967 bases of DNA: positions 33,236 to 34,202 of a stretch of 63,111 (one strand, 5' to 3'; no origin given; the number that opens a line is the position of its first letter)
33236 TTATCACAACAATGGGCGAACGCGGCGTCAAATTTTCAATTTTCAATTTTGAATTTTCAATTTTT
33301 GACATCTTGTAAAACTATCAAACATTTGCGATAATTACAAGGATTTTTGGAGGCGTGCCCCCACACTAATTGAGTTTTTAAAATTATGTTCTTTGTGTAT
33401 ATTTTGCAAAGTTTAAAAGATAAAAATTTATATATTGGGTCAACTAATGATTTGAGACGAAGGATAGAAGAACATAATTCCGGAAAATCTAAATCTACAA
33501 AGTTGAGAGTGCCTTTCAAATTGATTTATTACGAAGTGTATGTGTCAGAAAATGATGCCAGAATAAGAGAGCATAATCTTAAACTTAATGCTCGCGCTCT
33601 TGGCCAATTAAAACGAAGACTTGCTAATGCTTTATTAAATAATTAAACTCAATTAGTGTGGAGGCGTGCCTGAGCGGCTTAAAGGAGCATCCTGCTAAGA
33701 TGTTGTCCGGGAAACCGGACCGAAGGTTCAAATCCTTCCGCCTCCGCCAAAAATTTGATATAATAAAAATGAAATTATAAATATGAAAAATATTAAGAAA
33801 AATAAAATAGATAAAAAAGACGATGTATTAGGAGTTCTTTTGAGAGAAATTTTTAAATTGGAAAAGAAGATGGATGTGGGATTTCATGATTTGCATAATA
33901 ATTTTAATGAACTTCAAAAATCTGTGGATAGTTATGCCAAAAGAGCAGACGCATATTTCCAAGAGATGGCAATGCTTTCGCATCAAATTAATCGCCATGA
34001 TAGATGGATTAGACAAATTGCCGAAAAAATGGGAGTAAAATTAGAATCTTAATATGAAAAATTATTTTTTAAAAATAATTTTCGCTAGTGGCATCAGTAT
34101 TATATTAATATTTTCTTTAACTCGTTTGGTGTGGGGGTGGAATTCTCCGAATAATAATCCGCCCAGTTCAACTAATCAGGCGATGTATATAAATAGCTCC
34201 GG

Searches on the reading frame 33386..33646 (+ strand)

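Call 8: search_protein_families(library=ncbifam, proteins=[window:33386-33646:+], max_evalue=1)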
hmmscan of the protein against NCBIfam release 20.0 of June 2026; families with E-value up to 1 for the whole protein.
window:33386-33646:+ (86 aa): 6 families
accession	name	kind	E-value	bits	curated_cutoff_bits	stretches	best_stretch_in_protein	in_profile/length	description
TIGR01453.1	grpIintron_endo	subfamily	1e-06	28.9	56.05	1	3-39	3-39/215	group I intron endonuclease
NF005905.0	PRK07883.1-3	equivalog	0.00032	19.4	508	1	4-41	229-266/581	DEDD exonuclease domain-containing protein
NF005906.0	PRK07883.1-4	equivalog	0.0012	17.3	495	1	4-41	218-256/563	DEDD exonuclease domain-containing protein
TIGR00194.1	uvrC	equivalog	0.011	14.4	285.45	1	4-65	14-77/574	excinuclease ABC subunit UvrC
NF005903.0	PRK07883.1-1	equivalog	0.015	13.7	1038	1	4-41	251-288/642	DEDD exonuclease domain-containing protein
NF005907.0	PRK07883.1-5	equivalog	0.026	12.9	454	1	4-36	233-265/584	DEDD exonuclease domain-containing protein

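Call 9: search_protein_families(library=pfam, proteins=[window:33386-33646:+], max_evalue=5)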
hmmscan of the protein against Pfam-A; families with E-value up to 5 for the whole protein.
window:33386-33646:+ (86 aa): 4 families
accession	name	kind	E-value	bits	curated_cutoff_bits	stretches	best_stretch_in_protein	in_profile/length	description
PF01541.30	GIY-YIG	-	1.6e-17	64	22.6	1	1-71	1-74/78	GIY-YIG catalytic domain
PF10544.15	T5orf172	-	6.3e-05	23.9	20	1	3-66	2-64/101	T5orf172 domain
PF13455.12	MUG113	-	0.00069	20.6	22.3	1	17-67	3-45/73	Meiotically up-regulated gene 113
PF22355.1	tRNA_int_end_N3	-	0.0022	18.1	26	1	39-79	2-42/55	tRNA-splicing endonuclease subunit NEQ261 N-terminal domain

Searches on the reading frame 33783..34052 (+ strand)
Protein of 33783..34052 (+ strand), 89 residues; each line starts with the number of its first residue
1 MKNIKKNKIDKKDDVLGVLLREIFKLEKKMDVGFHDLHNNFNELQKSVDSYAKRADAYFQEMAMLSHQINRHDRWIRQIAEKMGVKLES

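Call 8: search_protein_families(library=ncbifam, proteins=[window:33783-34052:+], max_evalue=1)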
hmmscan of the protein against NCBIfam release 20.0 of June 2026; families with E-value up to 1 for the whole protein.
window:33783-34052:+ (89 aa): 1 family
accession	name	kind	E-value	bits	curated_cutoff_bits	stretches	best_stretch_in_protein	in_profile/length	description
NF035934.1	ESAT6_2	subfamily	0.047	13.9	100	1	33-71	53-91/96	pore-forming ESAT-6 family protein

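Call 9: search_protein_families(library=pfam, proteins=[window:33783-34052:+], max_evalue=5)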
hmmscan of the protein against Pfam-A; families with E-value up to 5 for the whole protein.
window:33783-34052:+ (89 aa): 10 families
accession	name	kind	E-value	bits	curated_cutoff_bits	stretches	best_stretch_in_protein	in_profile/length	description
PF23831.1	DUF7201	-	4.3e-05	23.7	27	1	1-72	46-117/142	Coiled-coil region of unknown function (DUF7201)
PF16454.10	PI3K_P85_iSH2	-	0.0029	17.7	31.5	1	12-81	11-80/161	Phosphatidylinositol 3-kinase regulatory subunit P85 inter-SH2 domain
PF11373.13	DUF3175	-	0.057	14.1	27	1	42-76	30-65/86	Protein of unknown function (DUF3175)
PF07303.18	Occludin_ELL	-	0.061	14.5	31.2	1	33-82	16-65/101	Occludin homology domain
PF14747.11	DUF4473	-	0.061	14.3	25.9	1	22-63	23-64/78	Domain of unknown function (DUF4473)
PF14197.11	Cep57_CLD_2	-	0.064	13.8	27.1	1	42-82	6-43/67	Centrosome localisation domain of PPC89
PF16343.11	DUF4973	-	0.076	13.4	27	1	7-76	54-120/129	Domain of unknown function (DUF4973)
PF19111.5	DUF5798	-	0.12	13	27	1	35-88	18-71/89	Family of unknown function (DUF5798)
PF10158.14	LOH1CR12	-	0.12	12.9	24.7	1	23-80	54-107/131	Tumour suppressor protein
PF11157.13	DUF2937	-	0.15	12.3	25.3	1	40-83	34-79/162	Protein of unknown function (DUF2937)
